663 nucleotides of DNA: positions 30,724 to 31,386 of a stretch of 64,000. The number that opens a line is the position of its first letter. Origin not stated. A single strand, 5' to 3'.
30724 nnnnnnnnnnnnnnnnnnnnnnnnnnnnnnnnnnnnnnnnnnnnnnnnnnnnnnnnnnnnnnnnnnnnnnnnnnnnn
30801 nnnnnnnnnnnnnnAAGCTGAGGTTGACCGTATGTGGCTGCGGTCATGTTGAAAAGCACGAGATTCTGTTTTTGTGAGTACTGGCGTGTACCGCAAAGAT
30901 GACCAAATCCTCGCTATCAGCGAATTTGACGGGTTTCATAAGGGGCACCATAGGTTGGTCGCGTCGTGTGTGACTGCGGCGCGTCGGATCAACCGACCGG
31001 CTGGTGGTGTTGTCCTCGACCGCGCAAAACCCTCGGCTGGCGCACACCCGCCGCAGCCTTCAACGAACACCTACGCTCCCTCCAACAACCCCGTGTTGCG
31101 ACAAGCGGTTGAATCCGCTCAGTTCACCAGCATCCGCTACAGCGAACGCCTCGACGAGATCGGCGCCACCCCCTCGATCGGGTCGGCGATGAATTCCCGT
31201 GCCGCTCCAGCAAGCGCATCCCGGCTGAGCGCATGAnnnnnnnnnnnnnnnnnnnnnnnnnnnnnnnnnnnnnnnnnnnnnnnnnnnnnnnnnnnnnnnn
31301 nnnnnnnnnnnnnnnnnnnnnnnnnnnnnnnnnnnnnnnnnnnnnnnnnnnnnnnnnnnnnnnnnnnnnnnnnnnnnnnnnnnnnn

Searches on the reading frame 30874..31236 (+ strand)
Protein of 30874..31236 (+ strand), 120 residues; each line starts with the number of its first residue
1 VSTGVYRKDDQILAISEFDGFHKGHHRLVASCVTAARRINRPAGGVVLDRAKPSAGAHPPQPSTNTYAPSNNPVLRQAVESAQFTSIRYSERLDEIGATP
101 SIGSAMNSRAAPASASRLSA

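Call 35: search_protein_families(library=pfam, proteins=[window:30874-31236:+], max_evalue=0.01)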
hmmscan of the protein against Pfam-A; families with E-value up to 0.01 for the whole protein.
window:30874-31236:+ (120 aa): 1 family
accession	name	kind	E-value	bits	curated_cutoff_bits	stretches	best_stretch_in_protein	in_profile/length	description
PF06574.18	FAD_syn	-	2e-05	24.9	27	1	9-44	6-41/158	FAD synthetase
